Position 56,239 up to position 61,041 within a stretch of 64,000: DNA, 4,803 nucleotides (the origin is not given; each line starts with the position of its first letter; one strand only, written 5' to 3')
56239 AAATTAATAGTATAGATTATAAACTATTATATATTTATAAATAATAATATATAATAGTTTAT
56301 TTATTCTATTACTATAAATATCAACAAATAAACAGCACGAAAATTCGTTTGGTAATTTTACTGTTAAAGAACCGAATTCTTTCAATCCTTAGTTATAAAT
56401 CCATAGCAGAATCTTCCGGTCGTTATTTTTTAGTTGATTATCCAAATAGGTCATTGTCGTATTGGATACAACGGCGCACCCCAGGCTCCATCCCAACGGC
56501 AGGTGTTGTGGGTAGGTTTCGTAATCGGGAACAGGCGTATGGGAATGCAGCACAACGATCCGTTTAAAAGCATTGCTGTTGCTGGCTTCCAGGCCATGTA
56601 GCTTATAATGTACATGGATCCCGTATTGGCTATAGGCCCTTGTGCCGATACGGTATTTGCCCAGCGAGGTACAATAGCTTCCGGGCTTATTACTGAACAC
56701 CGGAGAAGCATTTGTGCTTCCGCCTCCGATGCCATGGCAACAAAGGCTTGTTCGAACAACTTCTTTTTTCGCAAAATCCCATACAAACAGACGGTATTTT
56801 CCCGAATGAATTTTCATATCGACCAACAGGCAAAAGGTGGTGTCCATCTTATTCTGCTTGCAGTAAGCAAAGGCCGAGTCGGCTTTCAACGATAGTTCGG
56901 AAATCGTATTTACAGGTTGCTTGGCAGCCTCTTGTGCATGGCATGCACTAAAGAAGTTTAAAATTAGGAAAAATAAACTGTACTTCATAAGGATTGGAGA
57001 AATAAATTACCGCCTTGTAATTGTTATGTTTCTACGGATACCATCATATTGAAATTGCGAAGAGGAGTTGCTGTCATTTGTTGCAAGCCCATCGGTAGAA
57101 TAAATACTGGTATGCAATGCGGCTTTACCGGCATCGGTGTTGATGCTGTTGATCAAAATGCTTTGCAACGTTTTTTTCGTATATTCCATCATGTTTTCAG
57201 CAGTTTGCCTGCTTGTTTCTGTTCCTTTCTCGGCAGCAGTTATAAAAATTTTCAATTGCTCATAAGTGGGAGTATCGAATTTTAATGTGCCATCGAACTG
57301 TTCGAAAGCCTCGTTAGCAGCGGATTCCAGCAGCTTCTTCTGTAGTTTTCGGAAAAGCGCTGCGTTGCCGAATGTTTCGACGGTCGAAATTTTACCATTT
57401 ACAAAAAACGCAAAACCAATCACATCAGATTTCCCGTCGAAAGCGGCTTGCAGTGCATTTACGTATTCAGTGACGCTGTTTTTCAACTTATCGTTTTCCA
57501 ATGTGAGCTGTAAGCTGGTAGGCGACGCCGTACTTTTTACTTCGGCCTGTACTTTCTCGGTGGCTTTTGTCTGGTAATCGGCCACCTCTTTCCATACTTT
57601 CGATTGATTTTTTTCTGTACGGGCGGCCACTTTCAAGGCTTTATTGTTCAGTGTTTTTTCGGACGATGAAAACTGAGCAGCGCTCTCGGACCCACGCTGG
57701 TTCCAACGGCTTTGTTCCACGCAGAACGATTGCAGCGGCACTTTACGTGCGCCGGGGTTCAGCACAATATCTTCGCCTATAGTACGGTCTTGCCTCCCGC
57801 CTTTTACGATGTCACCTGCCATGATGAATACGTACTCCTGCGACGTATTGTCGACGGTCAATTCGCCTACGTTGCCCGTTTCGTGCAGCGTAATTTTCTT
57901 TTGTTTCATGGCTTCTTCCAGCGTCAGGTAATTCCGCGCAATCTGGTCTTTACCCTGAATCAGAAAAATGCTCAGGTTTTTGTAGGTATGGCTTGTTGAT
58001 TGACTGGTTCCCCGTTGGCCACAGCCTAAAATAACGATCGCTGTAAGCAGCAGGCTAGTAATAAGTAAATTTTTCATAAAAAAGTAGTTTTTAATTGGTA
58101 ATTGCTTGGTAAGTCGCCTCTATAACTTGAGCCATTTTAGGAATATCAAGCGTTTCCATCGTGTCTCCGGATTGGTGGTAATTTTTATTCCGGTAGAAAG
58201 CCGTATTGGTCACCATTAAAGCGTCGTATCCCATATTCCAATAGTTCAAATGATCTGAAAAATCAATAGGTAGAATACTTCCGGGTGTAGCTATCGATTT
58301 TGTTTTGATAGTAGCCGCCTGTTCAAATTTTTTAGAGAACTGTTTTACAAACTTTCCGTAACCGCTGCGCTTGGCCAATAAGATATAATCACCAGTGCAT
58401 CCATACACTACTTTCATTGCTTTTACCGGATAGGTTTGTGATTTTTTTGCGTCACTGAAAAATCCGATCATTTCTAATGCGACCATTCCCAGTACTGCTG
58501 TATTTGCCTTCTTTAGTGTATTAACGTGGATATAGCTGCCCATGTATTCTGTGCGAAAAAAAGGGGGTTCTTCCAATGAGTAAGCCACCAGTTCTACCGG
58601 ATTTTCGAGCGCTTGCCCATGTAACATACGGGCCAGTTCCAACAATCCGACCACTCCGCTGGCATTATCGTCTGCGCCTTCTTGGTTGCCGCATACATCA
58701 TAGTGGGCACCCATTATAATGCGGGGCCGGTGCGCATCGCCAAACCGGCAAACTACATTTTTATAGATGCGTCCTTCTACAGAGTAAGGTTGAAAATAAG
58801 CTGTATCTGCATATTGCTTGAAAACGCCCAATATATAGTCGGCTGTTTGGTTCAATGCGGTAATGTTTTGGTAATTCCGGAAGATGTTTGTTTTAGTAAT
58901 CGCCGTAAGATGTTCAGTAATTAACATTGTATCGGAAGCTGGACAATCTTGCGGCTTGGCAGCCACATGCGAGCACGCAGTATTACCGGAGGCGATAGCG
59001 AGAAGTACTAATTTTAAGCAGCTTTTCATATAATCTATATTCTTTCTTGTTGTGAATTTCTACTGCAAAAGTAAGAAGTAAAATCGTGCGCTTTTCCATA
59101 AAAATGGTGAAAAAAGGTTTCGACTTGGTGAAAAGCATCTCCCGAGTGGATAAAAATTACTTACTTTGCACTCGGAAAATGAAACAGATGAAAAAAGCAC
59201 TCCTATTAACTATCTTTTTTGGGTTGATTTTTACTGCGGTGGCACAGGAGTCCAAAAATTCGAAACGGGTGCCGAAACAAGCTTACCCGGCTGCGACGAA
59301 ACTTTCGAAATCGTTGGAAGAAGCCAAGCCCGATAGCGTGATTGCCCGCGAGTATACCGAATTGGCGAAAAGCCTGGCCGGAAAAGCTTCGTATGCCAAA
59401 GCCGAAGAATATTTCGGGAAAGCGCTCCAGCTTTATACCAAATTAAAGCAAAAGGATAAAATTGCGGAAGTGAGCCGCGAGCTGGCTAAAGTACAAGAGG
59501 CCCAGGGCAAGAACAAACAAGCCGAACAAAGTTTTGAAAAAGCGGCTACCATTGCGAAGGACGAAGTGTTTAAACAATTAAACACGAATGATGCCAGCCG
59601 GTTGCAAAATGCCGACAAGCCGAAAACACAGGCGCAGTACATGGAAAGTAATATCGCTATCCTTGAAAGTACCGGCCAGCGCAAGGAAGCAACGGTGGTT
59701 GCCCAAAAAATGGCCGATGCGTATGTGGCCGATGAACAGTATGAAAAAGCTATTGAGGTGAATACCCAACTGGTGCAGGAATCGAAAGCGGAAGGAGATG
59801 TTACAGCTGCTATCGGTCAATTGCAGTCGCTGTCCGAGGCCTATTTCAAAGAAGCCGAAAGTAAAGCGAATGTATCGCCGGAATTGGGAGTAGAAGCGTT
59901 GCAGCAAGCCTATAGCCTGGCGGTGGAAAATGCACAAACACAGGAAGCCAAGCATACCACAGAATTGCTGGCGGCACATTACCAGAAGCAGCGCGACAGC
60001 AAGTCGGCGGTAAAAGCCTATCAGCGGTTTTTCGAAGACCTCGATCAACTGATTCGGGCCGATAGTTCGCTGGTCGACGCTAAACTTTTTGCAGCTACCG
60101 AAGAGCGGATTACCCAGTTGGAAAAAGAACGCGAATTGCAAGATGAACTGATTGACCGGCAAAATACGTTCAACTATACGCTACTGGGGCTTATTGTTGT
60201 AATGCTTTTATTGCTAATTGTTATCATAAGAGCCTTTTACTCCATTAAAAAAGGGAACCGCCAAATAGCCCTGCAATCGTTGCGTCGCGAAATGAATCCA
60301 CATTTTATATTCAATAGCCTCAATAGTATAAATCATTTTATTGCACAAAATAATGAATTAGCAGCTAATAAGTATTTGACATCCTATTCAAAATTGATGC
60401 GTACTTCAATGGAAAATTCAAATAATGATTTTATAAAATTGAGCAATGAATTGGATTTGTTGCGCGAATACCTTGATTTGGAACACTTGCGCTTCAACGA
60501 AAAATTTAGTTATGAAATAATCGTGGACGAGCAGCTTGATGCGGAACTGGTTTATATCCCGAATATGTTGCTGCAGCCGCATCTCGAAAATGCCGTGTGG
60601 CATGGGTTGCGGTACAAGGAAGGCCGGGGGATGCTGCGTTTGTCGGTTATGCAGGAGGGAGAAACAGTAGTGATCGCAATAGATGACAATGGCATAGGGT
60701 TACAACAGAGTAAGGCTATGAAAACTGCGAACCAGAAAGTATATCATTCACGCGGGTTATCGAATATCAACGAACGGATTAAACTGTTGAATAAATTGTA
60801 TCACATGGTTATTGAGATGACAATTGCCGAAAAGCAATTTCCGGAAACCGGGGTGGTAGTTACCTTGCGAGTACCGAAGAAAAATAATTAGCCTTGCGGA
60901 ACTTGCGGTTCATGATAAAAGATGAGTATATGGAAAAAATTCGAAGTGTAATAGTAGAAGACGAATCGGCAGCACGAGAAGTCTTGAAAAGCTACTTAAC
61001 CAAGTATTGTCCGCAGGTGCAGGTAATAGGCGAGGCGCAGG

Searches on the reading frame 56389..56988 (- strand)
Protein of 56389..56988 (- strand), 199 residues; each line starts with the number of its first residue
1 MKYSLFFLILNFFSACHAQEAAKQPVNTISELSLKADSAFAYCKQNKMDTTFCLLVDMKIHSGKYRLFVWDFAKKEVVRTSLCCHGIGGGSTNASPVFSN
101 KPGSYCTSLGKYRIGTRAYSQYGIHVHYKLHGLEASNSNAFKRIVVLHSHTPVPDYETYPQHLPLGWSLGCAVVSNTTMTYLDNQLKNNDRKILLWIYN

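Call 67: search_protein_families(library=pfam, proteins=[window:56389-56988:-], max_evalue=0.001)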
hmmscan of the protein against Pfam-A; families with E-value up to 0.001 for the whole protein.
window:56389-56988:- (199 aa): 2 families
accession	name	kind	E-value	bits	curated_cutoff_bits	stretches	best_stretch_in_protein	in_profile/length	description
PF13645.11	YkuD_2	-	3.6e-33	114.8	27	1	39-190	16-164/169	L,D-transpeptidase catalytic domain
PF03734.19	YkuD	-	5.7e-05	24.2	23.4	1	64-190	10-142/146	L,D-transpeptidase catalytic domain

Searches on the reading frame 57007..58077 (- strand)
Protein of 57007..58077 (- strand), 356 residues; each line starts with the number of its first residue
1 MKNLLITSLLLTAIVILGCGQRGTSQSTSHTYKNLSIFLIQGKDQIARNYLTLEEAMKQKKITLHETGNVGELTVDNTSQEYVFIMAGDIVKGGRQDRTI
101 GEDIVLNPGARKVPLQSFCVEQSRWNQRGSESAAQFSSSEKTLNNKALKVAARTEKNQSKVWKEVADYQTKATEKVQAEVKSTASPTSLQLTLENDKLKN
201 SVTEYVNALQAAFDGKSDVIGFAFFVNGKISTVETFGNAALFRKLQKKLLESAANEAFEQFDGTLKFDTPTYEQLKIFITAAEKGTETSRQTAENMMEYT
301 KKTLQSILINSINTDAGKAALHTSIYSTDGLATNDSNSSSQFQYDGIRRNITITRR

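Call 67: search_protein_families(library=pfam, proteins=[window:57007-58077:-], max_evalue=0.001)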
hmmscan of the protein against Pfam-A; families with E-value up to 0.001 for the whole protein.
window:57007-58077:- (356 aa): 1 family
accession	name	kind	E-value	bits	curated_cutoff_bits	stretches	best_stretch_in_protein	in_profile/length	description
PF20208.3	ARPP-1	-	6.6e-58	196.8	27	1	29-302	7-276/297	ARG and Rhodanese-Phosphatase-superfamily-associated Protein domain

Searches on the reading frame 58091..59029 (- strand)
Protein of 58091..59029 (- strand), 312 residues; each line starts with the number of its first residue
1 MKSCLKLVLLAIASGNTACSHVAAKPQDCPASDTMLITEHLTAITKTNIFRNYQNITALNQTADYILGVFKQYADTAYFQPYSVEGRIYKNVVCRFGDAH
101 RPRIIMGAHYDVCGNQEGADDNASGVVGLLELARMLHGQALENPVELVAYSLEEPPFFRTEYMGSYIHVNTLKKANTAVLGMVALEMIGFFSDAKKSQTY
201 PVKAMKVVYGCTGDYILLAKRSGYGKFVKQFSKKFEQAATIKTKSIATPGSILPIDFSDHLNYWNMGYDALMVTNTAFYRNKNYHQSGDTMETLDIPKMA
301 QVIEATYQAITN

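Call 67: search_protein_families(library=pfam, proteins=[window:58091-59029:-], max_evalue=0.001)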
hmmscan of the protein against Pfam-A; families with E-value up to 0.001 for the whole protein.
window:58091-59029:- (312 aa): 1 family
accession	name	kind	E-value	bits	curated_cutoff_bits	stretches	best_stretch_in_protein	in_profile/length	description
PF04389.22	Peptidase_M28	-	5.9e-23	82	21.3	1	91-306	1-189/193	Peptidase family M28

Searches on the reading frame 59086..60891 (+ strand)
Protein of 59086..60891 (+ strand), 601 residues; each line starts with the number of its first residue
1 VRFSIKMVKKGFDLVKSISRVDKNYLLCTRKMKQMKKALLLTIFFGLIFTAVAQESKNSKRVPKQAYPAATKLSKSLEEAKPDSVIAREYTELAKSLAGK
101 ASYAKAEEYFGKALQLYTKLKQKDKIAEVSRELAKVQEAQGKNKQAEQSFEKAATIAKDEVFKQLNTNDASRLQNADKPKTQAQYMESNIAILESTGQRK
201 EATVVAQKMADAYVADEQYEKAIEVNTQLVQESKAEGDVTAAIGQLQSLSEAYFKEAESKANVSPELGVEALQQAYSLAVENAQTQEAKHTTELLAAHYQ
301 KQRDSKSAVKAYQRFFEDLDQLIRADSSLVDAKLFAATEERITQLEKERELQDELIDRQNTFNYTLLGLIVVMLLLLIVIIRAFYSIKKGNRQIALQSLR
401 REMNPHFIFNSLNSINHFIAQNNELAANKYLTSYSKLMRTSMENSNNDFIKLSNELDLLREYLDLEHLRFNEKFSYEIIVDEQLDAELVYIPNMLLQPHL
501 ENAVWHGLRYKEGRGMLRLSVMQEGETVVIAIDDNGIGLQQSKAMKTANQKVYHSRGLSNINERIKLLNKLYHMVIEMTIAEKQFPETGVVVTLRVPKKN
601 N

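Call 67: search_protein_families(library=pfam, proteins=[window:59086-60891:+], max_evalue=0.001)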
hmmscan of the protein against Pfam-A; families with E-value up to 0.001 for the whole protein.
window:59086-60891:+ (601 aa): 6 families
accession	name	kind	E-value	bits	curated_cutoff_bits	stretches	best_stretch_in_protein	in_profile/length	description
PF06580.19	His_kinase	-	4.9e-20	72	25.2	1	396-474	3-81/81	Histidine kinase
PF13424.12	TPR_12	-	7.8e-10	39.3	30.1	1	91-158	7-76/77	Tetratricopeptide repeat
PF13176.12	TPR_7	-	2.3e-06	27.7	27.9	0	133-160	5-32/36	Tetratricopeptide repeat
PF14938.12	SNAP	-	3.6e-05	23.8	25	0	243-331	68-160/282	Soluble NSF attachment protein, SNAP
PF07719.23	TPR_2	-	3.9e-05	23.9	27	0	87-117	1-31/34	Tetratricopeptide repeat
PF02518.31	HATPase_c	-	0.00024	22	26.4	1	500-599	10-110/111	Histidine kinase-, DNA gyrase B-, and HSP90-like ATPase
